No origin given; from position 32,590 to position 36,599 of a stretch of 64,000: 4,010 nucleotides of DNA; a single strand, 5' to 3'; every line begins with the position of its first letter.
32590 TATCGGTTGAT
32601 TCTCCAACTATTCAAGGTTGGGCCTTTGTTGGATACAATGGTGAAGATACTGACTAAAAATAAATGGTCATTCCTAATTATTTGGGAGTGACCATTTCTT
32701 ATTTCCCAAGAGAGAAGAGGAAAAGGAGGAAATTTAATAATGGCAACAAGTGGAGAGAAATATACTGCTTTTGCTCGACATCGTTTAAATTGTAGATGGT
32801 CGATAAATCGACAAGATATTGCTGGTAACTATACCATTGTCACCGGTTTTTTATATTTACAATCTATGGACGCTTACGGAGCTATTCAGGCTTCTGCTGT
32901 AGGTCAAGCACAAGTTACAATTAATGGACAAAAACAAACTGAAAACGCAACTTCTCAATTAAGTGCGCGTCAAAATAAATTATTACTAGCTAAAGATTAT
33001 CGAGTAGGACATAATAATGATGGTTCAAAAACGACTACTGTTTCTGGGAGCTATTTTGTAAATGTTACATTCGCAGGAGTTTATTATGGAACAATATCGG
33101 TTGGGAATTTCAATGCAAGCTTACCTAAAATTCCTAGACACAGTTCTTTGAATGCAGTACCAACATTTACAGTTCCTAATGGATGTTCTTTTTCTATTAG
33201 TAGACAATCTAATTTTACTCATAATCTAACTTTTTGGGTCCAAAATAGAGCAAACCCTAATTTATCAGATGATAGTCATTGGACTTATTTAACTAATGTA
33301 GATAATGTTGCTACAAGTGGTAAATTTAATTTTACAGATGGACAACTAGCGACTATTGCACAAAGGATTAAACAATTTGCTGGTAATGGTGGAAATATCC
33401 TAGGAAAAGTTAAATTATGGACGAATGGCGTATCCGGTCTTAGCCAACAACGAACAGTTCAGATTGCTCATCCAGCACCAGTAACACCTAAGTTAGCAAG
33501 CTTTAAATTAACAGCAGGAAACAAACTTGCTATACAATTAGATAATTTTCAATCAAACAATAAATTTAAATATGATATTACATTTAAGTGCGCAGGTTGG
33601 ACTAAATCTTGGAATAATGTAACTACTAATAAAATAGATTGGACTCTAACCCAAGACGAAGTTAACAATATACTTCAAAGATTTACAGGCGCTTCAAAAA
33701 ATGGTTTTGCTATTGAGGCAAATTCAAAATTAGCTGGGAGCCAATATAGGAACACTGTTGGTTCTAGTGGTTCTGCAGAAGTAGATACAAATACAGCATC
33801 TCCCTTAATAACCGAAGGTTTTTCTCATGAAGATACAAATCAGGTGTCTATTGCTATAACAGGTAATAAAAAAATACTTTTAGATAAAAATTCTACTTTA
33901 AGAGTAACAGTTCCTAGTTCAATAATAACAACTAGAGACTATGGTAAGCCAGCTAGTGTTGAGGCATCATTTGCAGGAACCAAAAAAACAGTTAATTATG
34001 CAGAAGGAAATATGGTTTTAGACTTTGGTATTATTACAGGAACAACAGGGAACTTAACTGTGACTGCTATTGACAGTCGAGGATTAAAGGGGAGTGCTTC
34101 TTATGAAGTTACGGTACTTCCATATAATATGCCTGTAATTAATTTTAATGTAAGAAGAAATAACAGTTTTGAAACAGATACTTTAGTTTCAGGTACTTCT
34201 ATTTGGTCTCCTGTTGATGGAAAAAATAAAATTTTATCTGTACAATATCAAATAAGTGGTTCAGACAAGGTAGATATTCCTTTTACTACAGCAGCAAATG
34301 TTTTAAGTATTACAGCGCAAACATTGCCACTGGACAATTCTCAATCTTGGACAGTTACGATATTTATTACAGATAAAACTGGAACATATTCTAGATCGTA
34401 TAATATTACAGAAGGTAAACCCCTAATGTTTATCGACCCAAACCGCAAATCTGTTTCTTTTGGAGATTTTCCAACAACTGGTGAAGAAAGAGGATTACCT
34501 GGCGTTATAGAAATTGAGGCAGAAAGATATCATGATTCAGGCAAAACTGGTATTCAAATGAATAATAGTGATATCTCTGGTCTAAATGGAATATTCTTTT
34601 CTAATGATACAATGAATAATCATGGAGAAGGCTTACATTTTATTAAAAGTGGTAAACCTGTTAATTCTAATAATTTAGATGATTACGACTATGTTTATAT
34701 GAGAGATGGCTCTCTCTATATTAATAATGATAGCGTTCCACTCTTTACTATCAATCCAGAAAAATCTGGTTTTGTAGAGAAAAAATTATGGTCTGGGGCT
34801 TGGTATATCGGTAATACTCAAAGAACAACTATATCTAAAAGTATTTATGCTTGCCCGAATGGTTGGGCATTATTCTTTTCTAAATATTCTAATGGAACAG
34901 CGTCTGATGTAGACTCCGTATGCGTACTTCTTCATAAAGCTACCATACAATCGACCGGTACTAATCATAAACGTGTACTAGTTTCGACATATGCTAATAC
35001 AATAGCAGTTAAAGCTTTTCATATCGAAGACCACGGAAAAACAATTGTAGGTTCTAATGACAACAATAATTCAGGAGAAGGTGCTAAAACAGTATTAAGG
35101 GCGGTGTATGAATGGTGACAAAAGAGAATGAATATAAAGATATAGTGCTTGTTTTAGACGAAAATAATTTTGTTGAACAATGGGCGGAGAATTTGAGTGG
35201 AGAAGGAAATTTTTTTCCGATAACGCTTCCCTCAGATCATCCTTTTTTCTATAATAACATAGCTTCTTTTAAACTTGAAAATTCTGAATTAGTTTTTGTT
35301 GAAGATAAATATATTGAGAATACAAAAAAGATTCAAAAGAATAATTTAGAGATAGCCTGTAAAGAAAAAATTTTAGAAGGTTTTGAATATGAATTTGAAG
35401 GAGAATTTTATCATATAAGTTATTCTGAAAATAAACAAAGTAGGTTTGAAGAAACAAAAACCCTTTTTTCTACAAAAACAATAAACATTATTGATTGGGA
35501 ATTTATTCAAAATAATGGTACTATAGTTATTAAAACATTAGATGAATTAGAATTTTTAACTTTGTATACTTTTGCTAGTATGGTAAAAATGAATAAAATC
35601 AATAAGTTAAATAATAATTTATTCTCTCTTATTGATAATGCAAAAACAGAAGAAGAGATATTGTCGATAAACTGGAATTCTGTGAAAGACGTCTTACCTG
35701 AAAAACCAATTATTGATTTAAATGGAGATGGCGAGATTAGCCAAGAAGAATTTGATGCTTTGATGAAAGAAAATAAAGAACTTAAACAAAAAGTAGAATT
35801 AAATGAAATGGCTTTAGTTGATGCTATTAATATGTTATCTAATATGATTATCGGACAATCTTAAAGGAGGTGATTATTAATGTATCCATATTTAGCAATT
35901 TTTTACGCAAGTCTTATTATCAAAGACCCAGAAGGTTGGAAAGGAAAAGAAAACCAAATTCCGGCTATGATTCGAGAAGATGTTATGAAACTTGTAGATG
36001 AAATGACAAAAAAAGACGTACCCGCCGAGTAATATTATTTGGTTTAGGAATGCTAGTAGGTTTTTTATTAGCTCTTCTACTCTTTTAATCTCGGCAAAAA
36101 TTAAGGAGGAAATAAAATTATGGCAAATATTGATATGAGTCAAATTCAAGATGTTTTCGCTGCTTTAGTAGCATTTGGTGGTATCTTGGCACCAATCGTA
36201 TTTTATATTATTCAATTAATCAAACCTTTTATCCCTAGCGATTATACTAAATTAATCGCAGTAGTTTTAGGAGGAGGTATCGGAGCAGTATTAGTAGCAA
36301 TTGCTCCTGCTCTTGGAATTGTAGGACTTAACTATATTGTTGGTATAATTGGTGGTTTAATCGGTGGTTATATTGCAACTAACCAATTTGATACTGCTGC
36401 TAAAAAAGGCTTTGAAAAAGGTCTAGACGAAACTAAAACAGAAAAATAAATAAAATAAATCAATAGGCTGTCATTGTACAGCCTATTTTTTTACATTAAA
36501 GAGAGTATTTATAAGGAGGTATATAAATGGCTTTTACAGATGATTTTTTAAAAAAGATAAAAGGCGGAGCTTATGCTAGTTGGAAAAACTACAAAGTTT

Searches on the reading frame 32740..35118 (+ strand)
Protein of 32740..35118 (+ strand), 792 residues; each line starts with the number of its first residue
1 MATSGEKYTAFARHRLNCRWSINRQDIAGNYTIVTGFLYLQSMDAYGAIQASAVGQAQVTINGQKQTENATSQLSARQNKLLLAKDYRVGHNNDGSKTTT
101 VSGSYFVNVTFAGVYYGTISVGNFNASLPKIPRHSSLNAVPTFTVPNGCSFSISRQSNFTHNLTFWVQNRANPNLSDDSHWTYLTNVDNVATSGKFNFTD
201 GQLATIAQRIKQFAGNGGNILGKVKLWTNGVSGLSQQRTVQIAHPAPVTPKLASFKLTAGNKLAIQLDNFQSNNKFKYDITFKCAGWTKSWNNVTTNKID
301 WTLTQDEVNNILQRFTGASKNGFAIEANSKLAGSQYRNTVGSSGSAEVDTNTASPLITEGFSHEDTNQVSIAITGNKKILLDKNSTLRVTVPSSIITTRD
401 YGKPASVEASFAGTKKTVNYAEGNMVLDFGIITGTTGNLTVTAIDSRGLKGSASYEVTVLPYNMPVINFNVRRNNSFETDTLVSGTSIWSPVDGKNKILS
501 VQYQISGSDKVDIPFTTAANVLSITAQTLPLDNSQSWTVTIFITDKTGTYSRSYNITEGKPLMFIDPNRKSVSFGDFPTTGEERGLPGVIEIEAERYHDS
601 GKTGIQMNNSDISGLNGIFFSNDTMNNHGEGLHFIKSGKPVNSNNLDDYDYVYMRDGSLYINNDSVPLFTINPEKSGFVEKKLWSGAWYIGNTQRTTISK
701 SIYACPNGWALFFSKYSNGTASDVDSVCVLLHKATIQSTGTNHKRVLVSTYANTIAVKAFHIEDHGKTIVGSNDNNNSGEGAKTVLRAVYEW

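Call 10: search_protein_families(library=phrogs, proteins=[window:32740-35118:+], max_evalue=0.001)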
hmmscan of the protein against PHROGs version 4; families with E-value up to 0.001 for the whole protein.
window:32740-35118:+ (792 aa): 2 families
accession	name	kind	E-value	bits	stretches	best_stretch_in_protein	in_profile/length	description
phrog_372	-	tail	4.6e-123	413.4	2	257-763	141-649/743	tail protein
phrog_7389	-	tail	2.9e-17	63.5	1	679-792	616-732/732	tail fiber protein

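Call 11: search_protein_families(library=pfam, proteins=[window:32740-35118:+], max_evalue=0.01)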
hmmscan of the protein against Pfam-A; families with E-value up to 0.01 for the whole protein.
window:32740-35118:+ (792 aa): 0 families

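Call 67: search_protein_families(library=ncbifam, proteins=[window:32740-35118:+], max_evalue=0.1)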
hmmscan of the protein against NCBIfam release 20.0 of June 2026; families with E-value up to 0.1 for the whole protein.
window:32740-35118:+ (792 aa): 0 families

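Call 93: search_solved_structures(query=window:32740-35115:+, max_evalue=0.1)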
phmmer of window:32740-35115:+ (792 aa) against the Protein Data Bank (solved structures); distinct sequences matched with E-value up to 0.1: 0.

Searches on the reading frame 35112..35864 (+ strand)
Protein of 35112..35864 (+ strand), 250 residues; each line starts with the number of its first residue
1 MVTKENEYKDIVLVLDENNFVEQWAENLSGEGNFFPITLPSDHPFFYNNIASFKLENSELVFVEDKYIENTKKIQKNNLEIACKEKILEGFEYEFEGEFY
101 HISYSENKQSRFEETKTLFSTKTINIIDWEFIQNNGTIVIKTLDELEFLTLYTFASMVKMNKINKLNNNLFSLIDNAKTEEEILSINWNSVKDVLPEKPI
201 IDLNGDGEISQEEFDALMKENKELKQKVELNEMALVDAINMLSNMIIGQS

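Call 10: search_protein_families(library=phrogs, proteins=[window:35112-35864:+], max_evalue=0.001)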
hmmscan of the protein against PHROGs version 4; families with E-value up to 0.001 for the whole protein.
window:35112-35864:+ (250 aa): 1 family
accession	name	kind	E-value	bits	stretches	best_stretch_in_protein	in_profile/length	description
phrog_1348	-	tail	1e-35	124.5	1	11-235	28-223/224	tail fiber protein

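Call 11: search_protein_families(library=pfam, proteins=[window:35112-35864:+], max_evalue=0.01)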
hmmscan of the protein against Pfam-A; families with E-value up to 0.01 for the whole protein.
window:35112-35864:+ (250 aa): 3 families
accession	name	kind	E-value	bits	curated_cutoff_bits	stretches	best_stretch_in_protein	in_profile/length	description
PF13202.12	EF-hand_5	-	4.1e-05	23.3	25.9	1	201-218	8-25/25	EF hand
PF00036.39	EF-hand_1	-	0.00025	20.8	25.4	1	201-220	9-28/29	EF hand domain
PF13405.12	EF-hand_6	-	0.0083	16.2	25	0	201-219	9-27/30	EF-hand domain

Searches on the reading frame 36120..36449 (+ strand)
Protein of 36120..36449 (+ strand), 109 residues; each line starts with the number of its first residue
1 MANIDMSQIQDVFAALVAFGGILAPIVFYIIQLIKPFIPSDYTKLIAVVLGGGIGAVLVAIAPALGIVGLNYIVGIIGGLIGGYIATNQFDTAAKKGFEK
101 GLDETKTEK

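Call 10: search_protein_families(library=phrogs, proteins=[window:36120-36449:+], max_evalue=0.001)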
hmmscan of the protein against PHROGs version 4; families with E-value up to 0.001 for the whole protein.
window:36120-36449:+ (109 aa): 2 families
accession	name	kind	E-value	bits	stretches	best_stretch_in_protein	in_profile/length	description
phrog_1299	-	lysis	4.8e-17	62.6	1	15-108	7-95/100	holin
phrog_3405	-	unknown function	0.00016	21.4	1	50-100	465-515/645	-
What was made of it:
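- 36120..36449 (+): Context: holin, separated from lys810 by a hairpin plus T-run at 36462-36487. PHROG 1299 holin, 4.8e-17 (call 10).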

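Call 11: search_protein_families(library=pfam, proteins=[window:36120-36449:+], max_evalue=0.01)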
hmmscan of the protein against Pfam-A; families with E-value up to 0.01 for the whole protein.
window:36120-36449:+ (109 aa): 0 families
